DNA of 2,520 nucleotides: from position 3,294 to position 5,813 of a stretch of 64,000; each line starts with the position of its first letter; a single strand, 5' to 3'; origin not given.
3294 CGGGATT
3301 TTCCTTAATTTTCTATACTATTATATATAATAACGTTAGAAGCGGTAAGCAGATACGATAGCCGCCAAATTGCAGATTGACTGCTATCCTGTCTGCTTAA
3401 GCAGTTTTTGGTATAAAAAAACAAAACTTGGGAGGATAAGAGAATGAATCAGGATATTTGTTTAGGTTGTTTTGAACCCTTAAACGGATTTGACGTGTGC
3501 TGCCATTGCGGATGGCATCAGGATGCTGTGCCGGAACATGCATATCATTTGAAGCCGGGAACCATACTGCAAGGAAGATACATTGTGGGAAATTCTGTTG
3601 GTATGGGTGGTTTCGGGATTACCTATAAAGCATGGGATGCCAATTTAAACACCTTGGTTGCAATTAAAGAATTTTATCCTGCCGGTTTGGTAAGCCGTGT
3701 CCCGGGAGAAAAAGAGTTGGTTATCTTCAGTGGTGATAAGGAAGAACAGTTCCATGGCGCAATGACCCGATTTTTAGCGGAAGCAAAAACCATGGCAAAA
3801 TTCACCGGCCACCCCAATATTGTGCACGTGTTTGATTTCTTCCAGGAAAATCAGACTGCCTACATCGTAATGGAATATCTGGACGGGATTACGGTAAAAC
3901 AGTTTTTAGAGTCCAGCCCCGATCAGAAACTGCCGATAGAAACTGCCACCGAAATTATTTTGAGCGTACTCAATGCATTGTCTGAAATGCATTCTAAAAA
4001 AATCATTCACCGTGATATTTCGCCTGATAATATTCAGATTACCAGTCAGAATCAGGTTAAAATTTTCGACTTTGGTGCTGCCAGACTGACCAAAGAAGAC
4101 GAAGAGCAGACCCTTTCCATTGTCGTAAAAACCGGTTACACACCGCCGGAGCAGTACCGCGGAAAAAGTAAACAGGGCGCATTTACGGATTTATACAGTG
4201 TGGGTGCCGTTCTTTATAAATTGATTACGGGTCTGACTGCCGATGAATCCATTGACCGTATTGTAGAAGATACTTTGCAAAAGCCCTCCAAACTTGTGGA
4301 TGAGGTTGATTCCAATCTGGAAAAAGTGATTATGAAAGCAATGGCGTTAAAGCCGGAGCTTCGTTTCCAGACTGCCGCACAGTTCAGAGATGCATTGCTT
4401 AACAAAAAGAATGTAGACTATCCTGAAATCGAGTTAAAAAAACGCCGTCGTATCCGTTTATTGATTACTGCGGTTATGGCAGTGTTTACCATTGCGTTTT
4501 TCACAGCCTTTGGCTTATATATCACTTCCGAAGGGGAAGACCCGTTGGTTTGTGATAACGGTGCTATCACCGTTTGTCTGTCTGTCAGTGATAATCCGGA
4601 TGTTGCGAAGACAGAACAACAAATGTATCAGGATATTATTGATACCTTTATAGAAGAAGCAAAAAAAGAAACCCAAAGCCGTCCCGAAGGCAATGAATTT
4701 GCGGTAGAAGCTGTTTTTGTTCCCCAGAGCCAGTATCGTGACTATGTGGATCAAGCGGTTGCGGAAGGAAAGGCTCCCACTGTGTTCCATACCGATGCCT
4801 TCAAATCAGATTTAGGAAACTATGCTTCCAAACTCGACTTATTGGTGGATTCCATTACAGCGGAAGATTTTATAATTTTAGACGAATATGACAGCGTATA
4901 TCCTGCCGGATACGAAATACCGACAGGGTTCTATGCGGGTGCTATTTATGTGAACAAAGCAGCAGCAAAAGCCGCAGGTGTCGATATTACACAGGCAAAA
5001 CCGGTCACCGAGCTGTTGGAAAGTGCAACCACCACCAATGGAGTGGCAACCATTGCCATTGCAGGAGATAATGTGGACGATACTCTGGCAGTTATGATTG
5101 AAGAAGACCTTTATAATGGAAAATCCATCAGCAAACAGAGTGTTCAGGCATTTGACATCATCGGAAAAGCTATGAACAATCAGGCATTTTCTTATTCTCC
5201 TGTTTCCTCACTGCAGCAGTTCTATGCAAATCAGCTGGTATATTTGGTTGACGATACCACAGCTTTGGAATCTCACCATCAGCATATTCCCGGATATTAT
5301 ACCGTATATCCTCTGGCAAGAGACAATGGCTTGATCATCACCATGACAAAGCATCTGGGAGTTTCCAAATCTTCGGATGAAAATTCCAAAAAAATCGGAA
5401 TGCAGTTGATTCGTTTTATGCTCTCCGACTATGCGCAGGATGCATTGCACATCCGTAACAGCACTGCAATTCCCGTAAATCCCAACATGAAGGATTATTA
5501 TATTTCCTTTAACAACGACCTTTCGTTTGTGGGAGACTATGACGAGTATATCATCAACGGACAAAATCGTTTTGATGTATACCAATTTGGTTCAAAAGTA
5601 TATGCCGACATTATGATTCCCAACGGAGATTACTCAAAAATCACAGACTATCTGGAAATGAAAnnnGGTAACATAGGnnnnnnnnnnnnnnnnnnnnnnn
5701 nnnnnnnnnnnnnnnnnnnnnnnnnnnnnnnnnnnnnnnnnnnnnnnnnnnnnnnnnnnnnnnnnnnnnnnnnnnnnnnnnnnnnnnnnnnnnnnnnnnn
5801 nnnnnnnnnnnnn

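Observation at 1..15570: Dedicated Ser/Thr phospho-signalling array: 4 kinases, 1 pseudokinase, PP2C, 3 FHA domains and a lipoprotein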

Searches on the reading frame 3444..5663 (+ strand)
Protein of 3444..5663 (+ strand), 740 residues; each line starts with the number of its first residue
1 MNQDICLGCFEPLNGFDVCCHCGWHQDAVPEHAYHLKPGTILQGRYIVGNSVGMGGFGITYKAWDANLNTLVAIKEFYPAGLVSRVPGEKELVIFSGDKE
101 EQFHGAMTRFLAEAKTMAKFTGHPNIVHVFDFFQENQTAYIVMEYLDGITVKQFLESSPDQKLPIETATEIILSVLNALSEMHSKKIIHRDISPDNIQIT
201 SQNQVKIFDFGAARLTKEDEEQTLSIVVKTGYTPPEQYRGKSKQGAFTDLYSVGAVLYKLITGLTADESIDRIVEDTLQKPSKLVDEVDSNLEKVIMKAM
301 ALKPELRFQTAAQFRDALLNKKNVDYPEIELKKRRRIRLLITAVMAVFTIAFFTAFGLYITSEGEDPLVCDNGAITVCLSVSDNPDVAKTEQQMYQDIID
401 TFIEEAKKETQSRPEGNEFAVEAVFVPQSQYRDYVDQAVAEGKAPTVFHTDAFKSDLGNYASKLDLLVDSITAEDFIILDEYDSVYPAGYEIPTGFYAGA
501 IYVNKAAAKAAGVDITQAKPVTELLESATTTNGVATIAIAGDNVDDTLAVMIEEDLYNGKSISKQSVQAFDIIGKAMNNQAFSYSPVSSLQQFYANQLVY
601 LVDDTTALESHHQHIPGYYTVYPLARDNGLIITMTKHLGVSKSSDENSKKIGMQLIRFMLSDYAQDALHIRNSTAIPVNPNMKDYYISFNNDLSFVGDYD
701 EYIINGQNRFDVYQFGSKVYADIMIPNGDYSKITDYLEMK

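Call 5: search_protein_families(library=pfam, proteins=[window:3444-5663:+], max_evalue=0.01)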
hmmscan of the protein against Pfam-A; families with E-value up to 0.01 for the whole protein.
window:3444-5663:+ (740 aa): 4 families
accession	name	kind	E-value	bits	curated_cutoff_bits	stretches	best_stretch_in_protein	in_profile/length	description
PF00069.31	Pkinase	-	7.4e-40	137.4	31.7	1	47-309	2-253/263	Protein kinase domain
PF07714.23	PK_Tyr_Ser-Thr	-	9.7e-27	94.3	23.1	1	101-308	39-249/258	Protein tyrosine and serine/threonine kinase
PF03109.22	ABC1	-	1e-07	31.8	22.9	1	136-225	140-226/244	ABC1 atypical kinase-like domain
PF14531.12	Kinase-like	-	0.00016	21.5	25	1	151-238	128-213/289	Kinase-like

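Call 18: search_protein_families(library=padloc, proteins=[window:3444-5663:+], max_evalue=0.01)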
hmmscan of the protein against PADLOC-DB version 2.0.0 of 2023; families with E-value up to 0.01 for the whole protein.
window:3444-5663:+ (740 aa): 35 families (the best 25 are shown)
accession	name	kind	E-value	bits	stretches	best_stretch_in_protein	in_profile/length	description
PDLC04060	PD-T4-6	-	5e-62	208.4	1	39-333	3-281/486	-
PDLC04042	PD-T4-6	-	3.5e-59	198.9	1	39-322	4-273/292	-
PDLC04061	PD-T4-6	-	2.3e-53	180.5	1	39-320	11-282/510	-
PDLC04138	mad6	-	2.9e-52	176.5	1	37-309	44-302/659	mads_6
PDLC04053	PD-T4-6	-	1.3e-49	167.3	1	43-320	8-270/311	-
PDLC04057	PD-T4-6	-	5.8e-49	165.3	1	39-319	3-268/443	-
PDLC04047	PD-T4-6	-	3e-48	162.6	1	40-334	6-288/327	-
PDLC04052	PD-T4-6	-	1.5e-44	151.1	1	108-331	54-286/496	-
PDLC04054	PD-T4-6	-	3e-43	146.6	1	37-318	4-270/347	-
PDLC04040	PD-T4-6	-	4e-43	146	1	108-323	39-267/547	-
PDLC04043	PD-T4-6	-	2.6e-42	143.4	1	42-318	13-274/452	-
PDLC04048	PD-T4-6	-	5.1e-42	142.5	1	39-318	5-269/354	-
PDLC04044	PD-T4-6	-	3.5e-41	139.6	1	31-324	19-295/372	-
PDLC04045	PD-T4-6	-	1e-36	124.6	1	40-324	29-301/350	-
PDLC04039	PD-T4-6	-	1.9e-36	124.1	1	37-318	8-272/458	-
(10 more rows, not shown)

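Call 43: search_protein_families(library=ncbifam, proteins=[window:3444-5663:+], max_evalue=0.001)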
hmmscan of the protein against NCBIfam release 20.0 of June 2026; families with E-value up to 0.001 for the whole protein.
window:3444-5663:+ (740 aa): 19 families
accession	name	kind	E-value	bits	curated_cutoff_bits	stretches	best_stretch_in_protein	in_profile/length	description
NF033483.0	PknB_PASTA_kin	equivalog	3.7e-62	211.1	450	2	106-321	50-268/563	Stk1 family PASTA domain-containing Ser/Thr kinase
NF047741.1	antiphage_MADS6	equivalog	6.3e-45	153.8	460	2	109-319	241-458/612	methylation-associated defense system protein kinase MAD6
NF052427.1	StpK7MSMEG_1200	equivalog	4.3e-30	104.7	900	1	44-319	7-266/601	serine/threonine protein kinase StpK7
NF038150.1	lanthi_synth_IV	equivalog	1.8e-25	89.5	650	1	39-328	184-460/851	class IV lanthionine synthetase LanL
NF009651.0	PRK13184.1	equivalog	2.9e-25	88.4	839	1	107-319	46-288/932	serine/threonine-protein kinase PknD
TIGR03903.1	TOMM_kin_cyc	equivalog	3.3e-21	74.9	705.75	1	106-277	21-201/1267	TOMM system kinase/cyclase fusion protein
NF038151.1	lanthi_synth_III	equivalog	4.5e-21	75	575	1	104-283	264-445/833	class III lanthionine synthetase LanKC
NF033442.0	BREX_PglW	equivalog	6.5e-19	67.2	990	2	108-219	553-666/1391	BREX system serine/threonine kinase PglW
NF043056.1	T4SS_LegK1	equivalog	4.4e-17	61.9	550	1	128-260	143-283/516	Dot/Icm T4SS effector kinase LegK1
TIGR03724.2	arch_bud32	equivalog_domain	9.3e-12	44.8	125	1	109-228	39-146/193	KEOPS complex kinase/ATPase Bud32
NF011460.0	PRK14879.1-1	equivalog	2.3e-10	40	199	1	110-225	58-169/232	Kae1-associated kinase Bud32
NF007174.0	PRK09605.1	equivalog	5.3e-09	35.1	447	1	128-228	402-488/535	bifunctional N(6)-L-threonylcarbamoyladenine synthase/serine/threonine protein kinase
NF011463.0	PRK14879.1-4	equivalog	1.3e-08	34.6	188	1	109-225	64-172/237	Kae1-associated kinase Bud32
NF011461.0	PRK14879.1-2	equivalog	1.8e-08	34.4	372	1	132-226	71-159/225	Kae1-associated kinase Bud32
NF058632.1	SerThrKinPrkT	equivalog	5e-08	32.3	280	1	124-213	78-165/322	serine/threonine protein kinase PrkT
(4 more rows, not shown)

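Call 45: find_homologous_proteins(query=window:3444-5663:+, max_evalue=1e-30)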
Query window:3444-5663:+ (740 aa): 5112 proteins with E <= 1e-30 among 8000 candidates; the best 120 are listed.
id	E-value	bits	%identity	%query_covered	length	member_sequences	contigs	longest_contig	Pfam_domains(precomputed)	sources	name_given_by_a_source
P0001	0.0e+0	1673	100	100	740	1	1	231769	PF07714.24,PF00069.32,PF03109.23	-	-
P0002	0.0e+0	1323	77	100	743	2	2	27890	PF07714.24,PF00069.32,PF03109.23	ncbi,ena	-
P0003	0.0e+0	1252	73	100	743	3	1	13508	PF07714.24,PF00069.32,PF13416.12,PF03109.23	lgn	-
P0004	0.0e+0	1093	65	100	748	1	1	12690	PF07714.24,PF00069.32,PF13416.12,PF03109.23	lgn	-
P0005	0.0e+0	1090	63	100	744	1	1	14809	PF07714.24,PF00069.32,PF13416.12,PF03109.23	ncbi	-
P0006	0.0e+0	1020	60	100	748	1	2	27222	PF07714.24,PF00069.32,PF13416.12,PF03109.23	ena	-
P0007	1.9e-283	960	60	94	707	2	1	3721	PF07714.24,PF00069.32,PF13416.12,PF03109.23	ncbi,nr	ncbi:MAG: extracellular solute-binding protein, partial [Clostridia bacterium]|nr:extracellular solu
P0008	8.7e-281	951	58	100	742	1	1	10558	PF07714.24,PF00069.32,PF13416.12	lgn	-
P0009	3.0e-279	946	56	100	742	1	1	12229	PF07714.24,PF00069.32,PF13416.12,PF03109.23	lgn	-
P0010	7.0e-279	945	57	100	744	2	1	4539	PF07714.24,PF00069.32,PF13416.12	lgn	-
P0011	2.2e-278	943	56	100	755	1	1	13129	PF07714.24,PF00069.32,PF03109.23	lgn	-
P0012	7.4e-274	928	57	97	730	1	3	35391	PF07714.24,PF00069.32,PF13416.12,PF03109.23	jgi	-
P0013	1.6e-271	921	54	100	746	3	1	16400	PF07714.24,PF00069.32,PF13416.12,PF03109.23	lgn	-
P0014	1.0e-259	882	52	100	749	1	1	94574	PF07714.24,PF00069.32,PF13416.12,PF03109.23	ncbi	-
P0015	1.9e-172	593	42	97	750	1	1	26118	PF07714.24,PF00069.32,PF03109.23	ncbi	-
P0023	1.1e-164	568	40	100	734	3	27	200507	PF07714.24,PF00069.32,PF13416.12,PF03109.23,PF01636.30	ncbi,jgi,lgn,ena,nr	ncbi:MAG TPA: hypothetical protein DG577_07435 [Firmicutes bacterium]|jgi:serine/threonine protein k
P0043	4.9e-146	506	40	94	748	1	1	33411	PF07714.24,PF00069.32,PF13416.12,PF03109.23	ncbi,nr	ncbi:serine/threonine-protein kinase [Oscillospiraceae bacterium OttesenSCG-928-F05]|nr:serine/threo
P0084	1.9e-127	445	34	95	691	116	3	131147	PF07714.24,PF00069.32,PF03109.23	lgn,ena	-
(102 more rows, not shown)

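Call 46: find_encoding_contigs(protein=P0001, flank=10000, max_places=3)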
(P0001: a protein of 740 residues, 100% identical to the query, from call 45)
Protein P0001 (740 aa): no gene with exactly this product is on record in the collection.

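Call 47: find_encoding_contigs(protein=P0003, flank=10000, max_places=2)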
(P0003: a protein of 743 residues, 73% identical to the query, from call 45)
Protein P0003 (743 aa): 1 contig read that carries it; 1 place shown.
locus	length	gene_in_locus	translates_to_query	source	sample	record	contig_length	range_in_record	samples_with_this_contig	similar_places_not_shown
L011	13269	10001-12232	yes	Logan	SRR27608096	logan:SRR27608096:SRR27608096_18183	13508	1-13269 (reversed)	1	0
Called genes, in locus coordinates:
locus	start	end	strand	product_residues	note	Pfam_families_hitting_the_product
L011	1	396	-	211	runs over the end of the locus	?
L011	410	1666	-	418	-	PF04389:Peptidase_M28, PF05343:Peptidase_M42 (faint), PF01546:Peptidase_M20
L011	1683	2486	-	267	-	PF02811:PHP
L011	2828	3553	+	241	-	PF00481:PP2C (weak), PF13672:PP2C_2, PF07228:SpoIIE (faint)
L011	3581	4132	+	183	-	PF16697:Yop-YscD_cpl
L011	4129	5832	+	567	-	PF00092:VWA, PF13519:VWA_2, PF16697:Yop-YscD_cpl, PF00498:FHA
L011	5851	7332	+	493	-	PF00069:Pkinase, PF07714:PK_Tyr_Ser-Thr, PF03109:ABC1 (weak), PF00498:FHA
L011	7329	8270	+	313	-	PF00481:PP2C, PF13672:PP2C_2, PF07228:SpoIIE (faint)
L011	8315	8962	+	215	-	PF16697:Yop-YscD_cpl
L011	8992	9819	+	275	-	PF00498:FHA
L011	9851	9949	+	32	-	-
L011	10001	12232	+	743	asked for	PF00069:Pkinase, PF07714:PK_Tyr_Ser-Thr, PF03109:ABC1, PF13416:SBP_bac_8 (weak)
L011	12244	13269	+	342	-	?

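Call 48: find_encoding_contigs(protein=P0006, flank=10000, max_places=2)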
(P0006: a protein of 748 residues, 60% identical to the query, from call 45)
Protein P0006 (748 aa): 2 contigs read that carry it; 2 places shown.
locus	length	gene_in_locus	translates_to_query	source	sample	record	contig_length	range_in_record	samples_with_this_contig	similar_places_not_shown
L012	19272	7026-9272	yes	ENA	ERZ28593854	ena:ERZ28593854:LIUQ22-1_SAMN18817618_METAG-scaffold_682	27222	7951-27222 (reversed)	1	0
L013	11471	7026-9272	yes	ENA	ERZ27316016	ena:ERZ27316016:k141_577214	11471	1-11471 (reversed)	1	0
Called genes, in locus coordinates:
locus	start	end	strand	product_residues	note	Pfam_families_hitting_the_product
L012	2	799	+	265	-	?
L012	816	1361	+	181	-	PF16697:Yop-YscD_cpl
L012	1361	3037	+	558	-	PF00092:VWA, PF13519:VWA_2, PF00498:FHA, PF16697:Yop-YscD_cpl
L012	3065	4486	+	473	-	PF00069:Pkinase, PF07714:PK_Tyr_Ser-Thr, PF03109:ABC1, PF00498:FHA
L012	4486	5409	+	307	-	PF00481:PP2C, PF13672:PP2C_2, PF07228:SpoIIE (faint)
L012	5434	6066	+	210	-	PF16697:Yop-YscD_cpl (weak)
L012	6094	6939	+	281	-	PF00498:FHA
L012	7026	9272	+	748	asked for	PF00069:Pkinase, PF07714:PK_Tyr_Ser-Thr, PF03109:ABC1 (weak), PF13416:SBP_bac_8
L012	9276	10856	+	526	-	PF00069:Pkinase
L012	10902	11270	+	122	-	-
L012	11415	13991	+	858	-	PF00069:Pkinase, PF07714:PK_Tyr_Ser-Thr, PF03109:ABC1 (weak), PF03793:PASTA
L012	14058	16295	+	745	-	PF00069:Pkinase, PF07714:PK_Tyr_Ser-Thr, PF03109:ABC1 (weak), PF03793:PASTA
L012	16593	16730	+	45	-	-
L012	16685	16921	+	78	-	-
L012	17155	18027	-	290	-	PF00872:Transposase_mut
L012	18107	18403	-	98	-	PF00872:Transposase_mut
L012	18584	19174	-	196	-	-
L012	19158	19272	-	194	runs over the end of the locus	-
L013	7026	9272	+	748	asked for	PF00069:Pkinase, PF07714:PK_Tyr_Ser-Thr, PF03109:ABC1 (weak), PF13416:SBP_bac_8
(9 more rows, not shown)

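Call 49: find_encoding_contigs(protein=P0014, flank=10000, max_places=2)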
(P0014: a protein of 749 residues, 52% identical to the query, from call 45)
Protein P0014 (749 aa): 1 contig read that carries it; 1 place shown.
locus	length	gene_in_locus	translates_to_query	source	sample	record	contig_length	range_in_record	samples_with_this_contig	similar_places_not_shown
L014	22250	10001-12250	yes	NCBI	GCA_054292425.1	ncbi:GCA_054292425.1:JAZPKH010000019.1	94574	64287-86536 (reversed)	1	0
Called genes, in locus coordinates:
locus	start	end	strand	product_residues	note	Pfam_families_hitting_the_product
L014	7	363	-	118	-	PF03862:SpoVAC_SpoVAEB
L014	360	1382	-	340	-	PF07451:SpoVAD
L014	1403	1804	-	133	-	PF01880:Desulfoferrodox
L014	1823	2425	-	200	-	PF00210:Ferritin (weak), PF02915:Rubrerythrin, PF21349:RUBY_RBDX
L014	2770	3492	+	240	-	PF00481:PP2C (faint), PF13672:PP2C_2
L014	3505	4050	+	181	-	PF16697:Yop-YscD_cpl (weak)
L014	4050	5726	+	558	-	PF00092:VWA, PF13519:VWA_2 (weak), PF16697:Yop-YscD_cpl, PF00498:FHA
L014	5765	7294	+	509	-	PF00069:Pkinase, PF07714:PK_Tyr_Ser-Thr, PF03109:ABC1 (weak), PF00498:FHA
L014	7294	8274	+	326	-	-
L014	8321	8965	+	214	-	PF16697:Yop-YscD_cpl (weak)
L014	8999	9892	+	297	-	PF00498:FHA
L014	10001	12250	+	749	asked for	PF00069:Pkinase, PF07714:PK_Tyr_Ser-Thr, PF03109:ABC1 (faint), PF13416:SBP_bac_8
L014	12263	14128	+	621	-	-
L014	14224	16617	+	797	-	-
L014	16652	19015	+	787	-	PF00069:Pkinase, PF07714:PK_Tyr_Ser-Thr, PF03109:ABC1 (weak), PF03793:PASTA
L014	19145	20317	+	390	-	PF01979:Amidohydro_1, PF07969:Amidohydro_3 (weak)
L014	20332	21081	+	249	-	PF01182:Glucosamine_iso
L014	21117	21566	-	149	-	PF01451:LMWPc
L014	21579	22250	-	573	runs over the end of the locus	PF16477:DUF5054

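Call 50: find_encoding_contigs(protein=P0023, flank=10000, max_places=1)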
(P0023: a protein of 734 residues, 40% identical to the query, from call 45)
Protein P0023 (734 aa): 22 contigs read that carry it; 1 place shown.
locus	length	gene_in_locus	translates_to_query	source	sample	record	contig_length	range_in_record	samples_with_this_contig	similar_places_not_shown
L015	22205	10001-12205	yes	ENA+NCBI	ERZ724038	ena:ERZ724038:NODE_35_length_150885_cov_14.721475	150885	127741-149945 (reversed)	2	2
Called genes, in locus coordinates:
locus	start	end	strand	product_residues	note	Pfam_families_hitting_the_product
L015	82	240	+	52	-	-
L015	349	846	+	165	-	PF13302:Acetyltransf_3, PF13420:Acetyltransf_4, PF13523:Acetyltransf_8 (faint), PF00583:Acetyltransf_1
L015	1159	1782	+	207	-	PF00583:Acetyltransf_1, PF13673:Acetyltransf_10 (faint), PF13508:Acetyltransf_7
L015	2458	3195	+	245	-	PF13672:PP2C_2, PF07228:SpoIIE (faint)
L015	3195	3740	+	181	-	PF16697:Yop-YscD_cpl (weak), PF00498:FHA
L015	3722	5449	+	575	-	PF00092:VWA, PF13519:VWA_2, PF13768:VWA_3, PF16697:Yop-YscD_cpl, PF00498:FHA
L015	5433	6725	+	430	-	PF00069:Pkinase, PF14531:Kinase-like (faint), PF01636:APH (faint), PF07714:PK_Tyr_Ser-Thr, PF01163:RIO1 (weak), PF03109:ABC1, PF16697:Yop-YscD_cpl (weak), PF00498:FHA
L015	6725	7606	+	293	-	PF13672:PP2C_2, PF00481:PP2C (weak)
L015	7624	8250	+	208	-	PF16697:Yop-YscD_cpl (weak)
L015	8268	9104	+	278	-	PF00498:FHA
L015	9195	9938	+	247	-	PF00498:FHA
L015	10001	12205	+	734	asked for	PF00069:Pkinase, PF07714:PK_Tyr_Ser-Thr, PF01636:APH (faint), PF03109:ABC1, PF13416:SBP_bac_8 (faint)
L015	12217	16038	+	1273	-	PF00069:Pkinase, PF07714:PK_Tyr_Ser-Thr, PF03109:ABC1, PF03793:PASTA, PF03793:PASTA, PF02368:Big_2, PF02368:Big_2, PF26918:Ig_Eae, +6 more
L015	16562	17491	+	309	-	PF08378:NERD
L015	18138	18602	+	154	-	PF12728:HTH_17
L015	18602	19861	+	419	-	-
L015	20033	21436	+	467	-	PF03023:MurJ, PF01554:MatE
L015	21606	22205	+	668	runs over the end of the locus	PF00580:UvrD-helicase, PF01443:Viral_helicase1 (faint), PF13245:AAA_19, PF13604:AAA_30 (weak), PF13361:UvrD_C, PF13538:UvrD_C_2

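Call 51: find_encoding_contigs(protein=P0084, flank=10000, max_places=1)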
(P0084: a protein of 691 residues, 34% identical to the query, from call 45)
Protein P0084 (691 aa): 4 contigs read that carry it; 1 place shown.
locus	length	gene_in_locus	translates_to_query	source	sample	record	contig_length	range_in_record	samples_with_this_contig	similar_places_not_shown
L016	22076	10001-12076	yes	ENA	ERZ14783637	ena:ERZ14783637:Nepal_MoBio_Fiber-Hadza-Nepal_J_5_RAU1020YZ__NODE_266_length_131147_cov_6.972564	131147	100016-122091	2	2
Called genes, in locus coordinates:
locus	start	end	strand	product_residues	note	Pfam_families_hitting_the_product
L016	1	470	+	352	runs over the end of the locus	PF01368:DHH, PF02272:DHHA1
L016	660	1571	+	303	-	PF01509:TruB_N, PF16198:TruB_C_2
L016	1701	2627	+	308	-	PF06574:FAD_syn, PF01687:Flavokinase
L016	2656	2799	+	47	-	-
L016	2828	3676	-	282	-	PF00665:rve (weak), PF13683:rve_3, PF13333:rve_2 (weak)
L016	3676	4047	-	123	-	-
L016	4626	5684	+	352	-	PF06347:SH3_4 (faint), PF08239:SH3_3, PF00877:NLPC_P60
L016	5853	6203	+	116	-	PF12840:HTH_20 (weak), PF01022:HTH_5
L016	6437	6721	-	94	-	PF13560:HTH_31, PF12844:HTH_19, PF01381:HTH_3, PF13443:HTH_26 (weak)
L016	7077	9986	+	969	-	PF25201:nSTAND6 (faint), PF13191:AAA_16 (faint), PF20720:nSTAND3 (weak), PF00515:TPR_1 (faint), PF13424:TPR_12 (faint)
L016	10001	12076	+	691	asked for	PF00069:Pkinase, PF07714:PK_Tyr_Ser-Thr, PF03109:ABC1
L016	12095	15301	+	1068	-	PF00069:Pkinase, PF07714:PK_Tyr_Ser-Thr, PF03109:ABC1, PF06293:Kdo, PF14531:Kinase-like (weak), PF03793:PASTA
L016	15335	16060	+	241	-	PF13672:PP2C_2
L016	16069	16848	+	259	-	PF13672:PP2C_2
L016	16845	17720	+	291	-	PF16697:Yop-YscD_cpl (weak), PF00498:FHA (weak)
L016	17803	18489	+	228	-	PF04397:LytTR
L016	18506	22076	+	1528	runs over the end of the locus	PF00498:FHA, PF16697:Yop-YscD_cpl (weak), PF01580:FtsK_SpoIIIE, PF13555:AAA_29 (faint), PF01580:FtsK_SpoIIIE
